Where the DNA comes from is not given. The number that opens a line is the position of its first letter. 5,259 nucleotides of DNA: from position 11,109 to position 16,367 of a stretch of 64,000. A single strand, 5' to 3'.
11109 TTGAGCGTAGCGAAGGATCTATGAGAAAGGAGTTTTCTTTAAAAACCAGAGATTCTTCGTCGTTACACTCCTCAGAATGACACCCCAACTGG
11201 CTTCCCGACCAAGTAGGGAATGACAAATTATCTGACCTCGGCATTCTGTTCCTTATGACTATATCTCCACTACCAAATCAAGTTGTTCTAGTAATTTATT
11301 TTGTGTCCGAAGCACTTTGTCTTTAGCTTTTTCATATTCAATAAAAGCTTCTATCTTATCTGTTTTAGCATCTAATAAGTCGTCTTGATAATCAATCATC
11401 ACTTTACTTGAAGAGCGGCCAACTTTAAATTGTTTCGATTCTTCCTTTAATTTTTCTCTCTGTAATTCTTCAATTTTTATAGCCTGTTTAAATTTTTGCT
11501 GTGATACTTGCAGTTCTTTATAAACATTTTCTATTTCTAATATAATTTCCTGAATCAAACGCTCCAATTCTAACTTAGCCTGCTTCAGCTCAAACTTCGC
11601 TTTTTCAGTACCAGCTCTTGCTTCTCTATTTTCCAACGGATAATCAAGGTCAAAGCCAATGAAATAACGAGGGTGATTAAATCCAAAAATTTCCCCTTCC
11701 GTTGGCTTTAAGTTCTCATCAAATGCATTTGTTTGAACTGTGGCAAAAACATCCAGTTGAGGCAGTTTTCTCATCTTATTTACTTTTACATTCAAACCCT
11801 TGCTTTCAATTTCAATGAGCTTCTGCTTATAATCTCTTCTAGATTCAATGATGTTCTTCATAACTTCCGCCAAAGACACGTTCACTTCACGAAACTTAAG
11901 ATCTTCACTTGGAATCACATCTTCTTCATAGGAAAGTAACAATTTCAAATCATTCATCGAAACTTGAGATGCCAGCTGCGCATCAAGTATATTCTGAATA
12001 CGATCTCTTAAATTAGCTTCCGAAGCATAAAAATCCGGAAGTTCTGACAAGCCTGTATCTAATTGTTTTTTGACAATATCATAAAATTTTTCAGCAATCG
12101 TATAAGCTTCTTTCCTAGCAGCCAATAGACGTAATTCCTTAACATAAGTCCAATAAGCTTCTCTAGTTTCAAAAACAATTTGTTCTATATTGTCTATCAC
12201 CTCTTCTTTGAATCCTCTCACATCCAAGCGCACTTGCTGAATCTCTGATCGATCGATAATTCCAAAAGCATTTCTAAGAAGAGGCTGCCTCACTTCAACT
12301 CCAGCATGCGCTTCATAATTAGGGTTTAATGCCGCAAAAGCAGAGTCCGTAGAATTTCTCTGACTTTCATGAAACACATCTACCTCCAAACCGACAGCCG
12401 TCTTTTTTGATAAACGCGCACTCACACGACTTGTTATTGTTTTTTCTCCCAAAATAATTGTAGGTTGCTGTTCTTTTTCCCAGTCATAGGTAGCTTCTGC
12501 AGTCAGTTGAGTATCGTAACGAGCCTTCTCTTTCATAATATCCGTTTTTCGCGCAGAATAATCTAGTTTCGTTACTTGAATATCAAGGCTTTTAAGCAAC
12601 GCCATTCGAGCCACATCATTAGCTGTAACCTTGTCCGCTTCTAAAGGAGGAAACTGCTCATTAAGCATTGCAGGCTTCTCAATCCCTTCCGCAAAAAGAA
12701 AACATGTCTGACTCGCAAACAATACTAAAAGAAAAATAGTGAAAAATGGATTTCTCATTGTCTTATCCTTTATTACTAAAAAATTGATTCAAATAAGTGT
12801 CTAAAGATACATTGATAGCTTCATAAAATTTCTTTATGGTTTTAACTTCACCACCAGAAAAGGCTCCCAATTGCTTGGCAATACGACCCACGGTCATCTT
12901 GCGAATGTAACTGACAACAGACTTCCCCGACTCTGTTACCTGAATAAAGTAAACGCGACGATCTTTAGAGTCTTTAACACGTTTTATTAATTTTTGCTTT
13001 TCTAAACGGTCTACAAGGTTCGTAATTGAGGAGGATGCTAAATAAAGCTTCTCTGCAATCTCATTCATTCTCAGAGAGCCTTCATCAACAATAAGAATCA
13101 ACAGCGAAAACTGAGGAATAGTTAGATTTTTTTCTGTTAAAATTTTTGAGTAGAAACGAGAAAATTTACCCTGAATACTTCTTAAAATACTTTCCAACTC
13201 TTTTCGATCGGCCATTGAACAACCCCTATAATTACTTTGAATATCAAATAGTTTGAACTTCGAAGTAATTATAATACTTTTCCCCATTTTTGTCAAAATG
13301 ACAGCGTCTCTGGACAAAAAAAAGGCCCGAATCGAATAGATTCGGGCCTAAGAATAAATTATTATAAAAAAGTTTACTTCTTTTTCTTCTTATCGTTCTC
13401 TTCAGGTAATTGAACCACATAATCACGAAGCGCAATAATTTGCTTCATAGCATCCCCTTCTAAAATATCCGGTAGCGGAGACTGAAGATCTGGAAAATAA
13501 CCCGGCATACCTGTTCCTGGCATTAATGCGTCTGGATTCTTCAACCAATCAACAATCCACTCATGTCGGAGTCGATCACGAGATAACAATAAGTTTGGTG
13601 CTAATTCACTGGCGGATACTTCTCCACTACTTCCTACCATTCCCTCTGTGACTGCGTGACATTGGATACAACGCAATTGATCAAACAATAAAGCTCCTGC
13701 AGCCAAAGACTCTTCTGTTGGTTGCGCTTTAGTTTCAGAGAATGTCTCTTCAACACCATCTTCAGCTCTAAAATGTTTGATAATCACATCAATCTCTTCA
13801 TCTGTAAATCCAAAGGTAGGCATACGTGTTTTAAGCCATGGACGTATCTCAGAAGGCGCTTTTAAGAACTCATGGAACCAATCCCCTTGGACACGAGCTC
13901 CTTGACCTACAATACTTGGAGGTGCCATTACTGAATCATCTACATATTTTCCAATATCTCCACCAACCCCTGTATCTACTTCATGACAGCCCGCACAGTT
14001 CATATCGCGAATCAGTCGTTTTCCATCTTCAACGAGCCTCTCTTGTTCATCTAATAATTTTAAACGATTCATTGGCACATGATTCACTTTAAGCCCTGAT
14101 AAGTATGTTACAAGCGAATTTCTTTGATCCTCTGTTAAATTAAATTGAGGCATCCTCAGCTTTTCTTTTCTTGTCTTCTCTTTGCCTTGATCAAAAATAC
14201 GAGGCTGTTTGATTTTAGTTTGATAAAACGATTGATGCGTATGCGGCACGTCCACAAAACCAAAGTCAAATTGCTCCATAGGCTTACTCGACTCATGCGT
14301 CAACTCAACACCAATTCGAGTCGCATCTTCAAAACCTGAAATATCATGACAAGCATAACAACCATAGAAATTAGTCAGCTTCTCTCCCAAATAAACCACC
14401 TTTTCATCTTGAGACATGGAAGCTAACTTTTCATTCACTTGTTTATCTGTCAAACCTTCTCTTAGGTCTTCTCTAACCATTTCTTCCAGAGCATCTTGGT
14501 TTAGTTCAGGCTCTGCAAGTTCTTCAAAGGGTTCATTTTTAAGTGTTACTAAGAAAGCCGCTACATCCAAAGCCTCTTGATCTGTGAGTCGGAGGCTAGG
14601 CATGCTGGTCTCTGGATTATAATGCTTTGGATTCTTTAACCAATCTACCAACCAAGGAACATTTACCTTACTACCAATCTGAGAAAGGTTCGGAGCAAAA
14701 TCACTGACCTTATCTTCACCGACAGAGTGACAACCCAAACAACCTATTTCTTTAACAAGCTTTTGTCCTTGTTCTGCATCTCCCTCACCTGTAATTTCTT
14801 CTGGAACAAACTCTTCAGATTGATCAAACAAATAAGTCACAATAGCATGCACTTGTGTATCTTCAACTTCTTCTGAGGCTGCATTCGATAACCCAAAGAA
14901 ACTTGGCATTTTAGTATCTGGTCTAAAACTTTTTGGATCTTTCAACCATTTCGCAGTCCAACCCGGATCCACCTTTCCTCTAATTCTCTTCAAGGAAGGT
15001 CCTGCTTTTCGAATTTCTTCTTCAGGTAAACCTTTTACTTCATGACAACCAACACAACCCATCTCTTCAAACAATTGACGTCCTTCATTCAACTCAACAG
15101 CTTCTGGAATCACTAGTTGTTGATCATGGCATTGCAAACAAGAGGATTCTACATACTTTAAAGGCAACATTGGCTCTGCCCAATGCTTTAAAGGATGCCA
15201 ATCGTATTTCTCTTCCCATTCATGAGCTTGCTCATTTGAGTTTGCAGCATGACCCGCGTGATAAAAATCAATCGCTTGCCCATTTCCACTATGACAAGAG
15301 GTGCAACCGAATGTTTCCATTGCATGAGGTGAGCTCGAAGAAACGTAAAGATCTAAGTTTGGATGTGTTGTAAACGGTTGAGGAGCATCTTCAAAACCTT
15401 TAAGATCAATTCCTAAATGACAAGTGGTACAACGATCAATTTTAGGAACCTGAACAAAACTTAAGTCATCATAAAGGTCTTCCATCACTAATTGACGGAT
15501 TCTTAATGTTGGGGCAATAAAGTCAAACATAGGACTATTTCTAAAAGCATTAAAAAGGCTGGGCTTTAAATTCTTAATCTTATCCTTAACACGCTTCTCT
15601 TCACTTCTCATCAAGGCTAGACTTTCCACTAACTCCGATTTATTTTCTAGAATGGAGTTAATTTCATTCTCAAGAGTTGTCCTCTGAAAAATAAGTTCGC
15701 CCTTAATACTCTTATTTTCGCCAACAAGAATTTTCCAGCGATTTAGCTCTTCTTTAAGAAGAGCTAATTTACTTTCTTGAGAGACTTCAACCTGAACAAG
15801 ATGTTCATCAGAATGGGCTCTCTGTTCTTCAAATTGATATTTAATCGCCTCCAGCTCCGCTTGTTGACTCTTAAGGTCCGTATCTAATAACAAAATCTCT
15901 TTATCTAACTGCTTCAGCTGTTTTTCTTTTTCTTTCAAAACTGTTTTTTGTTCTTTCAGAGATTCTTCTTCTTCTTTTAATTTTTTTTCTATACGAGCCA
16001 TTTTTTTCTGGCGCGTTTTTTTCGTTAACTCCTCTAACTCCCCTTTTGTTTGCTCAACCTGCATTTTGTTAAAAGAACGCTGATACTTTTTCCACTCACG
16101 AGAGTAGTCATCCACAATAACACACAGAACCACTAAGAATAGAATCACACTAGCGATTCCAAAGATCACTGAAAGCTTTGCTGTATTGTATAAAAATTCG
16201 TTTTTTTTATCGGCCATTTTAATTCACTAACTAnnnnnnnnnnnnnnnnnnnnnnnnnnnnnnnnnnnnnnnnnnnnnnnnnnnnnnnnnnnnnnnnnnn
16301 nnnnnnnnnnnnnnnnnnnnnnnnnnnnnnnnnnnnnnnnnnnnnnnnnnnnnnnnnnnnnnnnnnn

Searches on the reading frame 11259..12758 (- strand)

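Call 44: search_protein_families(library=pfam, proteins=[window:11259-12758:-], max_evalue=0.00001)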
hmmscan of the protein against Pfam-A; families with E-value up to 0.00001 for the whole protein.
window:11259-12758:- (499 aa): 1 family
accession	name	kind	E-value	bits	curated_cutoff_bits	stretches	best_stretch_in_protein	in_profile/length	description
PF02321.23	OEP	-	7.3e-33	114.4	22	2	296-479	1-179/187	Outer membrane efflux protein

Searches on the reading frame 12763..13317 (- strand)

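Call 45: search_protein_families(library=pfam, proteins=[window:12763-13317:-], max_evalue=0.00001)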
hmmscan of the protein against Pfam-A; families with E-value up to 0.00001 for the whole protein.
window:12763-13317:- (184 aa): 5 families
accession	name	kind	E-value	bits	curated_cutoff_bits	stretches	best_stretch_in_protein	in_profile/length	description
PF01047.28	MarR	-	7.3e-17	61.4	24.6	1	65-122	1-58/59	MarR family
PF22381.2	Staph_reg_Sar_Rot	-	1.1e-13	51.5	27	1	54-136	1-83/85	Transcriptional regulator SarA/Rot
PF12802.13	MarR_2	-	2.1e-12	47.5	27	1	64-121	2-60/61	MarR family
PF13463.12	HTH_27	-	9.8e-07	29.4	22.2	1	79-131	16-68/68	Winged helix DNA-binding domain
PF13412.12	HTH_24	-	8.9e-06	25.6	21.9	0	70-112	6-48/48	Winged helix-turn-helix DNA-binding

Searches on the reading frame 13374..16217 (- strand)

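Call 45: search_protein_families(library=pfam, proteins=[window:13374-16217:-], max_evalue=0.00001)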
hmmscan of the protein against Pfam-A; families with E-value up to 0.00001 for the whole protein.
window:13374-16217:- (947 aa): 5 families
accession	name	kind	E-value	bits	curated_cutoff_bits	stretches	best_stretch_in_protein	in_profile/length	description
PF00034.26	Cytochrom_C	-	3.9e-40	137.5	21.3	2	481-560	1-90/90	Cytochrome c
PF13442.11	Cytochrome_CBB3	-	6.3e-25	87.7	27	0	729-814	3-66/68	Cytochrome C oxidase, cbb3-type, subunit III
PF02433.20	FixO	-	6.5e-08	32.8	29.6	0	355-449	57-146/219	Cytochrome C oxidase, mono-heme subunit/FixO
PF14495.11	Cytochrom_C550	-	1e-07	32.1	27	0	478-545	23-94/136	Cytochrome c-550 domain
PF14522.11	Cytochrome_C7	-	4.7e-06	26.8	24.8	0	297-393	7-67/67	Cytochrome c7 and related cytochrome c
